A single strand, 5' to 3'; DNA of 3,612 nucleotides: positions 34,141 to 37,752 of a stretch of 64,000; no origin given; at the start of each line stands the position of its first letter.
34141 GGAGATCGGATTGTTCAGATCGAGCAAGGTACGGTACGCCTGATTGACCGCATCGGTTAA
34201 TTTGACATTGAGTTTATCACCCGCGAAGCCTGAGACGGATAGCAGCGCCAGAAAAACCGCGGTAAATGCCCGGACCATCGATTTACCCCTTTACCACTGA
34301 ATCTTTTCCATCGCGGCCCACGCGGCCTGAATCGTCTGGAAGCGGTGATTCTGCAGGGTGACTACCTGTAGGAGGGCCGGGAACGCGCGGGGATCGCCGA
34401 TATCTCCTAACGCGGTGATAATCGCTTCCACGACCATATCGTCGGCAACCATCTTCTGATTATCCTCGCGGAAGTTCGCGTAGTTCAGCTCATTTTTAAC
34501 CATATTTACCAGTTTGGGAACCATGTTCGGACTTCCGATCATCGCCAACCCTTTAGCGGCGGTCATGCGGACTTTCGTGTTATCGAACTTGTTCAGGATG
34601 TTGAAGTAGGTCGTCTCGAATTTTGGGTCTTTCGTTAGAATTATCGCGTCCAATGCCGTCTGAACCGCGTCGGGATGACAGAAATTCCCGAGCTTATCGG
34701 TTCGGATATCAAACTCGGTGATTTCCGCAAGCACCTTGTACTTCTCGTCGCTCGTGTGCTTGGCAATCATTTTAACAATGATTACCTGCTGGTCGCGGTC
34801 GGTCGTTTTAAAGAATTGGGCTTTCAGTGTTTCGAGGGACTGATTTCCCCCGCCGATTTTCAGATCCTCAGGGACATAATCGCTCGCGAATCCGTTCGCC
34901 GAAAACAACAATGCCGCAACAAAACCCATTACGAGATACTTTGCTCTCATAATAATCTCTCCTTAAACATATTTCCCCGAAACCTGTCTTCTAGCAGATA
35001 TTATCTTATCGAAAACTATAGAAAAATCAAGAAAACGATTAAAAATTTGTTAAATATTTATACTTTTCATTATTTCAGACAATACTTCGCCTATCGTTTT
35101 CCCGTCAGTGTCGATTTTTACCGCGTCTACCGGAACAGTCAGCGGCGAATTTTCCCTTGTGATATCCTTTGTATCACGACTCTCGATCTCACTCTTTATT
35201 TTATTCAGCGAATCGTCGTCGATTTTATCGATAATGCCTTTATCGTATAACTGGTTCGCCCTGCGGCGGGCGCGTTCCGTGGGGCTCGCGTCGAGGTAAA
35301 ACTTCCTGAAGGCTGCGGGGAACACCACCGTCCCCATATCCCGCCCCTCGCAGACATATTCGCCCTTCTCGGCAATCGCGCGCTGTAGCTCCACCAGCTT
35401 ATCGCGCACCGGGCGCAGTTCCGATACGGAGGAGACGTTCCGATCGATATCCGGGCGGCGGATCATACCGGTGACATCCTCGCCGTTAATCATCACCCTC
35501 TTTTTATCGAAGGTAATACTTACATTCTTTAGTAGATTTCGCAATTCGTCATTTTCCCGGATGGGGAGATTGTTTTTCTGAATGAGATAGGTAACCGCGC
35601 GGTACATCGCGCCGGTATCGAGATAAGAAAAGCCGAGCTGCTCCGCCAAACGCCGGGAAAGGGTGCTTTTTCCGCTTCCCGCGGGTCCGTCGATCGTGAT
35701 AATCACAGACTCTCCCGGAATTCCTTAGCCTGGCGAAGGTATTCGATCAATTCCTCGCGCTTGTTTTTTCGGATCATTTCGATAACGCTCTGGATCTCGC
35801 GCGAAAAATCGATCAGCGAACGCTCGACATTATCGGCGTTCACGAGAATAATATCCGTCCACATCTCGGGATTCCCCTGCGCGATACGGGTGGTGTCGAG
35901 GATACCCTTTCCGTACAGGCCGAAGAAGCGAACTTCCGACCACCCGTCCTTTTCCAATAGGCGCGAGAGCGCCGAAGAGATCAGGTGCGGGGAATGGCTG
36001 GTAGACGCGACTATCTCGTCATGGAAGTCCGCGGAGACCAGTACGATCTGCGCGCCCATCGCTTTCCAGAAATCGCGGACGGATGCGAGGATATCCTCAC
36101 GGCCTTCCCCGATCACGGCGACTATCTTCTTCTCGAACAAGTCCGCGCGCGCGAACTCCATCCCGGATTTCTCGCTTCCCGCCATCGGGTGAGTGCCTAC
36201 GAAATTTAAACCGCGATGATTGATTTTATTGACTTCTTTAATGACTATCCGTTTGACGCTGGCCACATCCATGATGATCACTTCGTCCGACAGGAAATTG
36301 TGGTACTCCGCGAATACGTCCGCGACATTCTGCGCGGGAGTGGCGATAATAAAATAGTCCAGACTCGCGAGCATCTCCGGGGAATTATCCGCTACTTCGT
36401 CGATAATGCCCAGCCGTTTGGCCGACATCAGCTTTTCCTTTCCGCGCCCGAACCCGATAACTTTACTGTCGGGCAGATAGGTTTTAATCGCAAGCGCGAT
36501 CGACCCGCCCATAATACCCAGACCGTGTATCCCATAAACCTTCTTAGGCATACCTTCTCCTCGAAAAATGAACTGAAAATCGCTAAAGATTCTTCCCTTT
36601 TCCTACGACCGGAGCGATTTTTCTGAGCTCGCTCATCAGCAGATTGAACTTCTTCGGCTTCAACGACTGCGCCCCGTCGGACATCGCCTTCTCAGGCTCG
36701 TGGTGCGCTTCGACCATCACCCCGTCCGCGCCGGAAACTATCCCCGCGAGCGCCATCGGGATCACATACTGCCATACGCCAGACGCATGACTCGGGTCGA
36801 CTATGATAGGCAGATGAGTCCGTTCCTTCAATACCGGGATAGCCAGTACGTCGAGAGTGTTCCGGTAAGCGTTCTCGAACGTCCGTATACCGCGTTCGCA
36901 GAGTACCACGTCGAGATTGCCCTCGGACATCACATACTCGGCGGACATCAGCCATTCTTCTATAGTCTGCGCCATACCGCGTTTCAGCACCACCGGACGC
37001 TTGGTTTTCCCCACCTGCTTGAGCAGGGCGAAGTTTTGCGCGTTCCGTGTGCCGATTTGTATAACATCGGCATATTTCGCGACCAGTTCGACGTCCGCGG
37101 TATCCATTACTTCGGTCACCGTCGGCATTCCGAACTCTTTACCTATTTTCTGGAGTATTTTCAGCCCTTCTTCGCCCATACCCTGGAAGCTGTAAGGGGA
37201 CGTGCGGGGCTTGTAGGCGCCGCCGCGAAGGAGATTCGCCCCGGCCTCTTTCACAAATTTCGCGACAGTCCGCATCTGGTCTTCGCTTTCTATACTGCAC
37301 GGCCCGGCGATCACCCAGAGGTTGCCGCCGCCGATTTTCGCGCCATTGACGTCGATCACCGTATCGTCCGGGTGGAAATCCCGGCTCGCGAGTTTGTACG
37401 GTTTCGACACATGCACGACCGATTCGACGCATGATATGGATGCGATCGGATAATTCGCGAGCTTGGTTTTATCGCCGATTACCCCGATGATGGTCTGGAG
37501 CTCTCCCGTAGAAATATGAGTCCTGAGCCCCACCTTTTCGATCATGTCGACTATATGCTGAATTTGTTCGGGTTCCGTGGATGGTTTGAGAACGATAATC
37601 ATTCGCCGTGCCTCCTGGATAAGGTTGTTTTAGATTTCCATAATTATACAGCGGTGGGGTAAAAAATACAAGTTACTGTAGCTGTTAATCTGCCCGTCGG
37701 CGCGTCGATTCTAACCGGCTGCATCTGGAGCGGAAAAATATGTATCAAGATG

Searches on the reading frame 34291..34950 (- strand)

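Call 11: search_protein_families(library=pfam, proteins=[window:34291-34950:-])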
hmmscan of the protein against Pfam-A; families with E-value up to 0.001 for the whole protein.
window:34291-34950:- (219 aa): 2 families
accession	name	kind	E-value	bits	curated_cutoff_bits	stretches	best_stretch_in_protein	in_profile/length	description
PF13646.12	HEAT_2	-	1.1e-11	45.2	27.7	1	93-153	14-73/88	HEAT repeats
PF03130.22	HEAT_PBS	-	4e-08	33.4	20.9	0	175-196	3-24/27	PBS lyase HEAT-like repeat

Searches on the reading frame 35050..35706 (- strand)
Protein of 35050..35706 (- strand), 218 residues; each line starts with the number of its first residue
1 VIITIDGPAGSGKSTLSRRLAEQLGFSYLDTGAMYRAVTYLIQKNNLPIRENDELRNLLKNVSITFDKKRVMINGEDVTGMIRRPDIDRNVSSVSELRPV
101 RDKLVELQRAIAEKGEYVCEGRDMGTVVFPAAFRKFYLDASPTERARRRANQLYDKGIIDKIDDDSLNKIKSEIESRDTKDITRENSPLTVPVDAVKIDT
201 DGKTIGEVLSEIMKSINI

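Call 11: search_protein_families(library=pfam, proteins=[window:35050-35706:-])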
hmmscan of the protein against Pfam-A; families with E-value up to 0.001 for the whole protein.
window:35050-35706:- (218 aa): 6 families
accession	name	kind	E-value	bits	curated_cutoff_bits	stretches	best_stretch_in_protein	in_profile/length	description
PF02224.24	Cytidylate_kin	-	2.2e-69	233.8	26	1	3-217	1-210/211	Cytidylate kinase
PF13238.12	AAA_18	-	1.9e-10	41.7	29.4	1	3-162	1-121/128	AAA domain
PF13189.12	Cytidylate_kin2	-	4.4e-08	33.9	28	1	2-150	1-129/176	Cytidylate kinase-like family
PF13207.12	AAA_17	-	3.5e-07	31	27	1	7-61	2-63/136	AAA domain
PF13671.12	AAA_33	-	3e-06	28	27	1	5-60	4-60/143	AAA domain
PF01202.28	SKI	-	0.00015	22.3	22.1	0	10-33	2-25/159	Shikimate kinase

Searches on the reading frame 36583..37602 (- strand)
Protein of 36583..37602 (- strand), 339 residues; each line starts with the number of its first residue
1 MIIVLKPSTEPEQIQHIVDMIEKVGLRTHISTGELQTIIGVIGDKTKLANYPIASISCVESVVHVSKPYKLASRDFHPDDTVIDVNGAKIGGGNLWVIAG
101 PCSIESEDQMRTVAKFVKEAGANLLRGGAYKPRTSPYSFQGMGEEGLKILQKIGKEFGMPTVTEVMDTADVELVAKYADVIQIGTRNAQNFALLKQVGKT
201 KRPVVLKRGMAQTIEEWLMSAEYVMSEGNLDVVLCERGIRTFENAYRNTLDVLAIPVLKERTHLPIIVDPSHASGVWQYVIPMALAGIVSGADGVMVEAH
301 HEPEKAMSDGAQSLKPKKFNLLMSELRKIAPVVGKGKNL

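Call 11: search_protein_families(library=pfam, proteins=[window:36583-37602:-])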
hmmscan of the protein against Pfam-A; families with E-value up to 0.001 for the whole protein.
window:36583-37602:- (339 aa): 3 families
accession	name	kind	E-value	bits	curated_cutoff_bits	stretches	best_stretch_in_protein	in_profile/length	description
PF00793.26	DAHP_synth_1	-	1.8e-83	280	25.5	1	83-326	4-264/270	DAHP synthetase I family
PF18152.6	DAHP_snth_FXD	-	7.2e-23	80.6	27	1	1-67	1-67/67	DAHP synthase ferredoxin-like domain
PF03102.20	NeuB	-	3.7e-12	46.7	22.1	1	140-337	51-240/241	NeuB family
